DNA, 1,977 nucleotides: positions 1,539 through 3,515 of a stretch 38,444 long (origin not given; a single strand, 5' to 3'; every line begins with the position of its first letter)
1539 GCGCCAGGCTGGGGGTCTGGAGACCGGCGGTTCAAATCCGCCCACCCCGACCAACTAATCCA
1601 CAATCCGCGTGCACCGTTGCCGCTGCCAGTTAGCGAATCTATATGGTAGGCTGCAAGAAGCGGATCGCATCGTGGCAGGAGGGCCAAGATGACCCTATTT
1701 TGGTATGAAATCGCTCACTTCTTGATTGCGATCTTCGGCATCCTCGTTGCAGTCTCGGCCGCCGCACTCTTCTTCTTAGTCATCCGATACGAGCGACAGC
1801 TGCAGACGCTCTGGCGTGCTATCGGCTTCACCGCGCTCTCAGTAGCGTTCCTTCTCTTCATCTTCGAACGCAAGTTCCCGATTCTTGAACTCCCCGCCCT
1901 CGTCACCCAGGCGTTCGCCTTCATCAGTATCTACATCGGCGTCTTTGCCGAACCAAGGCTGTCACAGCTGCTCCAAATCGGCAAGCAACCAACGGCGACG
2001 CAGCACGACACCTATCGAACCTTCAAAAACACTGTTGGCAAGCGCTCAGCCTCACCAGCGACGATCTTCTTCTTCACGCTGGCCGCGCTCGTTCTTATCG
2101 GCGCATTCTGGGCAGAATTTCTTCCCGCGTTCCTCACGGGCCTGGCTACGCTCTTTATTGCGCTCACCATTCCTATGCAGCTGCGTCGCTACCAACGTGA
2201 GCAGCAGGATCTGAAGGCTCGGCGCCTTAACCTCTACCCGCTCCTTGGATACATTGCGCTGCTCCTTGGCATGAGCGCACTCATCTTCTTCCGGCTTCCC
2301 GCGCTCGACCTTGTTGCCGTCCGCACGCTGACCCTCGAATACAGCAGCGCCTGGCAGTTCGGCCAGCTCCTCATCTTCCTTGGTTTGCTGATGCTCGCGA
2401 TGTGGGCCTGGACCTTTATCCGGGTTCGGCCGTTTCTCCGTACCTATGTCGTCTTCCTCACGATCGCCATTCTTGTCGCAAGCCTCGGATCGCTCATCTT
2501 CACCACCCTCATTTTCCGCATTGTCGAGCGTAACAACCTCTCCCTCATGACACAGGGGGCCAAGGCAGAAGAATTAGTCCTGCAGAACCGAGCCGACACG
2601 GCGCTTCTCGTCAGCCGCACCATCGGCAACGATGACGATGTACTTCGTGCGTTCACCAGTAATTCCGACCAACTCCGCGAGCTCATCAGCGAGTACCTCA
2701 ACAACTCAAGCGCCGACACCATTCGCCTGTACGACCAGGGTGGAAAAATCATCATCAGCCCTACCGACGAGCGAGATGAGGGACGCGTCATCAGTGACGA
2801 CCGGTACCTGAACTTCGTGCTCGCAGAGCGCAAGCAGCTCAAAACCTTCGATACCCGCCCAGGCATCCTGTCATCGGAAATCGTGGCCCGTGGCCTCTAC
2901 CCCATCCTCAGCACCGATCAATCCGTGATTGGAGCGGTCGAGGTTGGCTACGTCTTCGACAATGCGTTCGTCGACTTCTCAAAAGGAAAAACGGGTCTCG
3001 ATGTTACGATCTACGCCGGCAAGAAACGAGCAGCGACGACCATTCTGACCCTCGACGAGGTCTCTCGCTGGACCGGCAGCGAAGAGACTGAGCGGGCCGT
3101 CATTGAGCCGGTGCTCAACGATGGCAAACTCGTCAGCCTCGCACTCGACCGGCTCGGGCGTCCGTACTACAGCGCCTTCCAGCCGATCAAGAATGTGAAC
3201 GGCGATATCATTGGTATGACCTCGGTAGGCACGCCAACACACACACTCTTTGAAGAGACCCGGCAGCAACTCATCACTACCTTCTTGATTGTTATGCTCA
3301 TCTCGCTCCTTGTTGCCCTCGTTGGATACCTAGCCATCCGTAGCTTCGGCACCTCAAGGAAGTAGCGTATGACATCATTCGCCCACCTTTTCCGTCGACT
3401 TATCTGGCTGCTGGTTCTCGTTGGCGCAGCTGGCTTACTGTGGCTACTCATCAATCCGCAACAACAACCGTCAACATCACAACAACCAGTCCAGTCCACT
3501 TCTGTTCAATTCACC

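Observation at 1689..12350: Three-gene envelope block: output-less Cache sensor, 2,203-aa mosaic adhesin and pseudo-PP2C/beta-propeller protein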

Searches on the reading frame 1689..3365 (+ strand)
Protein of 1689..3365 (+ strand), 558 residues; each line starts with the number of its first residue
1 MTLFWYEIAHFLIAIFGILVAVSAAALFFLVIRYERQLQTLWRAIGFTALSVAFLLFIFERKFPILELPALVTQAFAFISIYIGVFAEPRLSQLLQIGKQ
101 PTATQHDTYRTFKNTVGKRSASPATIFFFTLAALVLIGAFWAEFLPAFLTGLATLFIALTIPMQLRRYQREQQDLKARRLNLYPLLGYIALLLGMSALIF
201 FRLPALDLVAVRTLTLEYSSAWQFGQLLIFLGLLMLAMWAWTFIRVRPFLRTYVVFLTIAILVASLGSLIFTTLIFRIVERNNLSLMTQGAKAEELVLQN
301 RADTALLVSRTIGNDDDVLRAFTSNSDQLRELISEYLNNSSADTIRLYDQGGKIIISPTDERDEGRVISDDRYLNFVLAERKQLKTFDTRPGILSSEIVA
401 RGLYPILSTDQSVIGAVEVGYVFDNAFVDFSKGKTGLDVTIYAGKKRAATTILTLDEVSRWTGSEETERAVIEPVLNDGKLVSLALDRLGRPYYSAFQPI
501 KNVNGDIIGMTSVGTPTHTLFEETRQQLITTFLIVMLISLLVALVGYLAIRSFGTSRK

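Call 8: search_protein_families(library=pfam, proteins=[window:1689-3365:+], max_evalue=0.01)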
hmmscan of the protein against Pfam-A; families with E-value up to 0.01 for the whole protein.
window:1689-3365:+ (558 aa): 4 families
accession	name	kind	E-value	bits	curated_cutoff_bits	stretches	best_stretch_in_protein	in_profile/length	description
PF17202.10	sCache_3_3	-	9.5e-18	64.9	28.8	1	424-525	6-105/107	Single cache domain 3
PF14827.12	dCache_3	-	1.3e-15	58.1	25.7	1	292-516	13-234/239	Double sensory domain of two-component sensor kinase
PF17203.10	sCache_3_2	-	1.8e-10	41.5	28.4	1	304-421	13-126/140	Single cache domain 3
PF17201.10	Cache_3-Cache_2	-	4e-05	23.5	27.7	1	489-528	156-195/299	Cache 3/Cache 2 fusion domain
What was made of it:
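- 2544..3263 (+): g1 extracytoplasmic double-Cache domain (aa 286-525). The second PAS-like module (aa ~401-517) is the best-conserved part of the protein. Pfam dCache_3, sCache_3_3 and sCache_3_2 (call 8).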

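Call 9: search_protein_families(library=ncbifam, proteins=[window:1689-3365:+], max_evalue=0.01)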
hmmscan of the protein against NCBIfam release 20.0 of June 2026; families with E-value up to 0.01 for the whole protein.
window:1689-3365:+ (558 aa): 1 family
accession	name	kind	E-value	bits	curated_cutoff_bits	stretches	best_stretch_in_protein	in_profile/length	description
NF008298.1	PRK11086.1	subfamily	0.0002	19.9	520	0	473-550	115-190/529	DcuS/MalK family sensor histidine kinase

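Call 22: find_homologous_proteins(query=window:1689-3362:+)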
Query window:1689-3362:+ (558 aa): 52 proteins with E <= 0.001 among 8000 candidates.
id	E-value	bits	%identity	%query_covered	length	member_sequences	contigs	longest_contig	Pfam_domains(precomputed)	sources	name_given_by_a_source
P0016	0.0e+0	1197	100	100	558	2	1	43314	PF14827.13,PF17202.11,PF17203.11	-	-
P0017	0.0e+0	1077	88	100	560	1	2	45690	PF14827.13,PF17202.11,PF17203.11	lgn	-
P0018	4.3e-291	985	81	99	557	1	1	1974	PF17201.11,PF14827.13,PF17202.11,PF17203.11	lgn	-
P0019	7.7e-270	914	75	99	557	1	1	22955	PF17201.11,PF14827.13,PF17202.11,PF17203.11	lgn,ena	-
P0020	6.1e-258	875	71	99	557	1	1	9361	PF14827.13,PF17202.11,PF17203.11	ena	-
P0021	1.2e-250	851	70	100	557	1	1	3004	PF17201.11,PF14827.13,PF17202.11,PF17203.11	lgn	-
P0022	1.1e-243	828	69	99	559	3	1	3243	PF17201.11,PF14827.13,PF17202.11,PF17203.11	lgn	-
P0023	7.9e-190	650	55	99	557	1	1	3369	PF17201.11,PF02743.25,PF14827.13,PF17202.11,PF17203.11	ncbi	-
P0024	9.8e-190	650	55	100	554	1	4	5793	PF17201.11,PF14827.13,PF17202.11,PF17203.11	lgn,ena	-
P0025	8.0e-189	647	55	100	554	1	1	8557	PF17201.11,PF14827.13,PF23846.2,PF17202.11,PF17203.11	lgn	-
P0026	2.9e-186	639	67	79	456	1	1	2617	PF17201.11,PF17202.11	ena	-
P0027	1.7e-174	600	52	97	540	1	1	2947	PF14827.13,PF17202.11,PF17203.11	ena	-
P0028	4.1e-163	562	50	99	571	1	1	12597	PF17201.11,PF14827.13,PF17202.11,PF17203.11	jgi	-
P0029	3.2e-159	550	49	99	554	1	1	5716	PF14827.13,PF17202.11,PF17203.11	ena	-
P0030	1.2e-158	548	48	99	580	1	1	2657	PF17201.11,PF14827.13,PF17202.11,PF17203.11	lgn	-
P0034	1.0e-156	541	49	99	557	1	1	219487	PF17201.11,PF17202.11,PF17203.11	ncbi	ncbi:MAG: cache domain-containing protein [Candidatus Kerfeldbacteria bacterium]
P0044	1.0e-144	502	43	99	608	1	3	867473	PF17201.11,PF14827.13,PF17202.11,PF17203.11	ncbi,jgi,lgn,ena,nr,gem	ncbi:MAG TPA: cache domain-containing protein [Patescibacteria group bacterium]|nr:cache domain-cont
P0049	2.1e-138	481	40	73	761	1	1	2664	PF17201.11,PF14827.13,PF17202.11,PF00395.26,PF17203.11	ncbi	-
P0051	1.4e-137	478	44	99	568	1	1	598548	PF17201.11,PF14827.13,PF17202.11,PF17203.11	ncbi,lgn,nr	ncbi:cache domain-containing protein [Candidatus Dojkabacteria bacterium]|nr:cache domain-containing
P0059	4.6e-126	440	40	99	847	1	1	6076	PF17201.11,PF14827.13,PF17202.11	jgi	-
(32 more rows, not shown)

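Call 23: find_encoding_contigs(protein=P0044, flank=10000, max_places=1)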
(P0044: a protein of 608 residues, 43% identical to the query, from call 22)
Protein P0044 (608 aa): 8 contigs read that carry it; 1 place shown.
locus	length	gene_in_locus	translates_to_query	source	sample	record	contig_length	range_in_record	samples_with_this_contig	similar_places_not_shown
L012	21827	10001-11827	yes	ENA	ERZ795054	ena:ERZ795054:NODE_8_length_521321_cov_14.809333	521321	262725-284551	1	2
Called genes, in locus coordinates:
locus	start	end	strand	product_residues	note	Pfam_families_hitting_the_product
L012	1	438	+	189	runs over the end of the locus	PF00239:Resolvase, PF13936:HTH_38 (faint)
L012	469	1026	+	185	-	-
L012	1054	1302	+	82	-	-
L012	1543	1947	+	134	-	-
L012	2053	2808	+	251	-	-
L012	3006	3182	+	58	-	-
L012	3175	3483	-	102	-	-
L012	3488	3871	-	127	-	-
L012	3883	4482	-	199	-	PF00702:Hydrolase, PF13419:HAD_2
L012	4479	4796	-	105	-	PF03819:MazG (weak)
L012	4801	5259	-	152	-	-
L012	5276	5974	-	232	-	-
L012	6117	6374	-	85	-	-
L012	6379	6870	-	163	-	-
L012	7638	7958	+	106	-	-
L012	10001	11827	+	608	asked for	PF14827:dCache_3, PF17203:sCache_3_2 (weak), PF17201:Cache_3-Cache_2, PF17202:sCache_3_3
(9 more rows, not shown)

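Call 24: find_encoding_contigs(protein=P0051, flank=10000, max_places=1)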
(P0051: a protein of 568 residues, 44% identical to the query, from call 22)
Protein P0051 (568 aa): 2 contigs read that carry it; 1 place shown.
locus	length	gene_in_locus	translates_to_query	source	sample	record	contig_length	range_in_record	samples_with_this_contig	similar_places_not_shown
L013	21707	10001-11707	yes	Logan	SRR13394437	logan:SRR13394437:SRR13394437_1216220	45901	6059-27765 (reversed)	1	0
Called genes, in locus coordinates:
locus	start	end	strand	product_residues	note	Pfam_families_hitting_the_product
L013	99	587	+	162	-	-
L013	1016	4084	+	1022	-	PF12704:MacB_PCD, PF02687:FtsX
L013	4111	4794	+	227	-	PF00005:ABC_tran, PF02463:SMC_N (faint)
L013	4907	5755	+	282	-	PF00561:Abhydrolase_1, PF12146:Hydrolase_4, PF12697:Abhydrolase_6, PF03096:Ndr (weak)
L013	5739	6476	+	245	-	PF13506:Glyco_transf_21 (weak), PF13641:Glyco_tranf_2_3, PF00535:Glycos_transf_2, PF10111:Glyco_tranf_2_2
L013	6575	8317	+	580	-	PF00093:VWC (weak), PF02897:Peptidase_S9_N (faint), PF08662:eIF2A (faint)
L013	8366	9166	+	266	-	PF00849:PseudoU_synth_2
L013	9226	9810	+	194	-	PF00210:Ferritin (weak), PF02915:Rubrerythrin, PF21349:RUBY_RBDX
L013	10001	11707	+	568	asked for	PF14827:dCache_3, PF17203:sCache_3_2 (faint), PF17201:Cache_3-Cache_2 (weak), PF17202:sCache_3_3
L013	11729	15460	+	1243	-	-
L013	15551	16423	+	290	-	-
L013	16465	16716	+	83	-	-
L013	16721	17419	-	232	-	PF01509:TruB_N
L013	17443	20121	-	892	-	-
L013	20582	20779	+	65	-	-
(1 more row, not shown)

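Call 25: find_encoding_contigs(protein=P0034, flank=10000, max_places=1)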
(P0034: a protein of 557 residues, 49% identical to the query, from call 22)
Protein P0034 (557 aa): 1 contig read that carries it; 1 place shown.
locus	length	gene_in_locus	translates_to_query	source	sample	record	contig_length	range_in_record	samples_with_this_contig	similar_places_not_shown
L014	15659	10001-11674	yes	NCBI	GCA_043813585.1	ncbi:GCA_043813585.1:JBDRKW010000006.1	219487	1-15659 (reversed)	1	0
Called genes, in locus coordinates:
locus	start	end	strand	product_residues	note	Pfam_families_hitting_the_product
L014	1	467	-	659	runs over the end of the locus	PF09972:DUF2207, PF08308:PEGA, PF20990:DUF2207_C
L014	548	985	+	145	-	-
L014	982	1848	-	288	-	PF14023:Bestrophin-like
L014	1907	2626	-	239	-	PF01925:TauE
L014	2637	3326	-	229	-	PF01925:TauE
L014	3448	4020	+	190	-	PF00717:Peptidase_S24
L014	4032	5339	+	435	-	PF00817:IMS, PF11799:IMS_C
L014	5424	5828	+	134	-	-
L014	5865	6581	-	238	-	PF02586:SRAP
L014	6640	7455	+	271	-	PF00881:Nitroreductase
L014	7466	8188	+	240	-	-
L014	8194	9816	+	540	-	PF04087:DUF389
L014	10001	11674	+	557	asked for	PF17203:sCache_3_2 (faint), PF17201:Cache_3-Cache_2 (weak), PF17202:sCache_3_3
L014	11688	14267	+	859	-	PF13948:DUF4215 (weak)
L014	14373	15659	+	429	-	PF13948:DUF4215 (faint)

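Call 31: find_related_loci(query=A2, collection=genome_contigs, flank=10000)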
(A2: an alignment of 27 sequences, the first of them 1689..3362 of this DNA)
Query A2 (558 aa) in genome_contigs; peptide patterns used: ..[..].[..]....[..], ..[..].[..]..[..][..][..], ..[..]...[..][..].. (x = any residue, [..] = any of these).
342 stretches matched a pattern; 80 encode a relative of the query (tblastn E <= 1e-3); 80 distinct loci.
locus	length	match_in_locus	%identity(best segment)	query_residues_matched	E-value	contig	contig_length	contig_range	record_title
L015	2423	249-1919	69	1-554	0e+0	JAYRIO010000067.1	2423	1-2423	MAG: Patescibacteria group bacterium isolate SZ_szas25bin.55 k141_783716, whole genome shotgun sequence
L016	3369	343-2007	55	1-554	0e+0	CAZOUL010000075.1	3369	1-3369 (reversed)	MAG TPA_asm: uncultured Candidatus Saccharibacteria bacterium isolate SRP193661_co1_50 genome assembly, contig: NODE_297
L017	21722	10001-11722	47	1-553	2e-170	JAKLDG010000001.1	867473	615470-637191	MAG: Patescibacteria group bacterium isolate RA.bin104 RA.bin104_1, whole genome shotgun sequence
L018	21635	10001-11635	50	1-553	2e-168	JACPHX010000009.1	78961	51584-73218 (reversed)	MAG: Candidatus Uhrbacteria bacterium isolate NC_groundwater_425_Ag_B-0.1um_55_83 GD18-4_B1_scaffold_499308, whole genom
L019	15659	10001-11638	49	1-550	6e-168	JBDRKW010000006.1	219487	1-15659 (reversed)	MAG: Candidatus Kerfeldbacteria bacterium isolate MEGAHIT-group-1.742 k141_6313934, whole genome shotgun sequence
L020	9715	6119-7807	47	1-553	4e-156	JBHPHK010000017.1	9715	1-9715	Patescibacteria group bacterium isolate SAG AM-311-P15 NODE_17_length_9715_cov_27.717288, whole genome shotgun sequence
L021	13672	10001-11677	45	1-558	1e-146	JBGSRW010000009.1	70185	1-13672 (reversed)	MAG: Patescibacteria group bacterium isolate JTS-AC368 k141_3872537, whole genome shotgun sequence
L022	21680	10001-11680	44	1-552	2e-145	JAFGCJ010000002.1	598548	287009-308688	MAG: Candidatus Dojkabacteria bacterium isolate Zod_Metabat.1102 k87_2421817, whole genome shotgun sequence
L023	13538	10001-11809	43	1-553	3e-151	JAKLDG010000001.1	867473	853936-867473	MAG: Patescibacteria group bacterium isolate RA.bin104 RA.bin104_1, whole genome shotgun sequence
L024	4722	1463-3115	44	14-553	8e-143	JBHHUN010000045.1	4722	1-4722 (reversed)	MAG: Candidatus Dojkabacteria bacterium isolate S.5.sp3_bin.15 NODE_7783_length_4722_cov_8.429826, whole genome shotgun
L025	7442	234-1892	43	1-532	3e-140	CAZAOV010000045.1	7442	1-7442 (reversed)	MAG TPA_asm: uncultured Gammaproteobacteria bacterium isolate SRP141376_co3_225 genome assembly, contig: NODE_26525_leng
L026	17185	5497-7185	40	1-558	1e-126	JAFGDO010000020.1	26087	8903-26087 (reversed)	MAG: Candidatus Dojkabacteria bacterium isolate Zod_Metabat.1179 k87_7243077, whole genome shotgun sequence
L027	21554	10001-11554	40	17-527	3e-125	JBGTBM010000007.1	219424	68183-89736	MAG: Patescibacteria group bacterium isolate JTS-AC97 k141_4529971, whole genome shotgun sequence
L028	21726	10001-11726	46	1-557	1e-121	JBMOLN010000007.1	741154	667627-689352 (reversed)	MAG: Patescibacteria group bacterium isolate Betzabe_MAG025 MAG025_7, whole genome shotgun sequence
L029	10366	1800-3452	47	1-552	8e-161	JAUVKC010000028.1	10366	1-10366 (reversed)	MAG: Candidatus Buchananbacteria bacterium isolate CSMAG_470 CSMAG_470_k127_3374438_length_10366_cov_16.1158, whole geno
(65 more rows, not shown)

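Call 59: predict_structure(alignment_id=A2)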
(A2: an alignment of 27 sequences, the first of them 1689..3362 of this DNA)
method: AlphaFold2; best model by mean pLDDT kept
length: 558 residues; sequences in the alignment: 27
mean_pLDDT: 81.9   pTM: 0.64
mean pLDDT of the five models: 81.9, 80.9, 80.0, 78.5, 77.8
residues with pLDDT >= 90: 188; 70-90: 294; 50-70: 46; < 50: 30
segments of 3 or more residues with pLDDT < 50: 91-107, 109-119
pLDDT, mean of each block of 10 residues (from residue 1): 78 87 82 59 87 90 86 91 74 45 46 46 70 80 88 91 80 75 90 93 80 79 92 91 79 81 78 79 88 92 95 91 87 92 92 91 87 92 93 87 92 93 86 85 89 65 82 90 82 89 92 82 71 73 72 57
secondary structure, 60 per line:
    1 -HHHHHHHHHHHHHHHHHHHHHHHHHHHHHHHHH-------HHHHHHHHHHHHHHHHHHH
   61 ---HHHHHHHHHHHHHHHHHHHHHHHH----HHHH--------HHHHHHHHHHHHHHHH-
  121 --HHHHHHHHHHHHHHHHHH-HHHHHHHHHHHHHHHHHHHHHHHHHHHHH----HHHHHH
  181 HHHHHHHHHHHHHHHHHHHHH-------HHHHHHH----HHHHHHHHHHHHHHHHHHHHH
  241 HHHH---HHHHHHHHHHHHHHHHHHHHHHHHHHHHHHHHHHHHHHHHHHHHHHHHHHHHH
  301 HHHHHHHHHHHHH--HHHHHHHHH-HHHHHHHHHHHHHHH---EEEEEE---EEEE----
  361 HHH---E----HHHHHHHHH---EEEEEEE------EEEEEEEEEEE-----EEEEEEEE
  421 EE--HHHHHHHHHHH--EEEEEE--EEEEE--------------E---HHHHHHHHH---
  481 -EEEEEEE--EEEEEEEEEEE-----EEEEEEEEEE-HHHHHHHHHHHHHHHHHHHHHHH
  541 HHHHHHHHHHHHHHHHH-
elements in order: H2-34 H42-60 H64-87 H92-95 H104-119 H123-140 H142-170 H175-201 H209-215 H220-244 H248-313 H316-324 H326-340 E344-349 E353-356 H372-380 E384-390 E397-407 E413-422 H425-435 E438-443 E446-450 H469-477 E482-488 E491-501 E507-516 H518-557
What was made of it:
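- On Cache (dCache_3 / sCache_3) extracellular sensor domains: AF2 model with pLDDT 82: helix 248-313, two alpha/beta modules, helix 518-557 (call 59).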
